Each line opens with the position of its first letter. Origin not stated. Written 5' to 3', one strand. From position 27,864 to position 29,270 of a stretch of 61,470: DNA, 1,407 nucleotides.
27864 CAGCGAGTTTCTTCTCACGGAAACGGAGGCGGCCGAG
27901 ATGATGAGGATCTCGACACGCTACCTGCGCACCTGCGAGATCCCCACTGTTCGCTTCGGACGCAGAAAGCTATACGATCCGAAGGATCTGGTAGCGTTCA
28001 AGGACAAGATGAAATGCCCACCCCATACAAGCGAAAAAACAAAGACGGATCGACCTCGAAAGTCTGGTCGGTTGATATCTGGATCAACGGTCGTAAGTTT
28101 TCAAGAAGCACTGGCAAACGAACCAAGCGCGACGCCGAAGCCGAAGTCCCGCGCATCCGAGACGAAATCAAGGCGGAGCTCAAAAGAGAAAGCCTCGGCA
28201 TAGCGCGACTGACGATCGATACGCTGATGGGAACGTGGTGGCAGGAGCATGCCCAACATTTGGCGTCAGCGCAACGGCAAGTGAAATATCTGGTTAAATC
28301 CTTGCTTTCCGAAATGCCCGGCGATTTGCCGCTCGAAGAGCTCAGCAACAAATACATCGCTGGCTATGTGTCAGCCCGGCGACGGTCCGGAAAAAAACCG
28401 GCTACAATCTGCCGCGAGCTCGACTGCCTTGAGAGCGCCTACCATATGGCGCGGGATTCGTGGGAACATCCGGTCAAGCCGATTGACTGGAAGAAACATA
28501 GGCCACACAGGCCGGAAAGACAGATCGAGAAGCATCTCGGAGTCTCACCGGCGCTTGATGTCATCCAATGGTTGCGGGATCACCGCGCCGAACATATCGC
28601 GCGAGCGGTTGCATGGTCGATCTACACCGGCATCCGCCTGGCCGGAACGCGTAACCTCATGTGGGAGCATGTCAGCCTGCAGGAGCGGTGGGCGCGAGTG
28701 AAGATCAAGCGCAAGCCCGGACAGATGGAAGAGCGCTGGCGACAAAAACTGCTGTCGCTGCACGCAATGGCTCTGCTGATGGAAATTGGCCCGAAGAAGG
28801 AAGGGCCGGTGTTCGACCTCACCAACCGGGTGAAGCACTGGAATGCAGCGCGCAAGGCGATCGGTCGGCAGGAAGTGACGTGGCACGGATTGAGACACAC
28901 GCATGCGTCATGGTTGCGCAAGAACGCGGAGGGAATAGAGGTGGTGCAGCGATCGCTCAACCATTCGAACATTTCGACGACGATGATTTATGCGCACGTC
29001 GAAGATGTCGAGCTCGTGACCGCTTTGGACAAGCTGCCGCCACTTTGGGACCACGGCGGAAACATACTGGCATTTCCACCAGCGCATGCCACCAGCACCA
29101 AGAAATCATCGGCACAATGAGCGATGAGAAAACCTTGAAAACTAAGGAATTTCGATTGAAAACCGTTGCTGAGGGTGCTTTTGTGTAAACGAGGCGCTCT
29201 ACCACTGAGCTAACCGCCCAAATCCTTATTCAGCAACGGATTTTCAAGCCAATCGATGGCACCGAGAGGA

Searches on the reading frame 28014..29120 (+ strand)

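Call 40: search_protein_families(library=pfam, proteins=[window:28014-29120:+], max_evalue=0.001)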
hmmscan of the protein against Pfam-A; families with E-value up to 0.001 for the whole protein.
window:28014-29120:+ (368 aa): 2 families
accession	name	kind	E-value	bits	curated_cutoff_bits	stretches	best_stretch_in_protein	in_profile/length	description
PF00589.27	Phage_integrase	-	7.7e-15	55.5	27.1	1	196-331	25-170/172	Phage integrase family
PF24624.1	Int_N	-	6.6e-07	30.4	27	1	68-146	5-81/100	Phage integrase, N-terminal domain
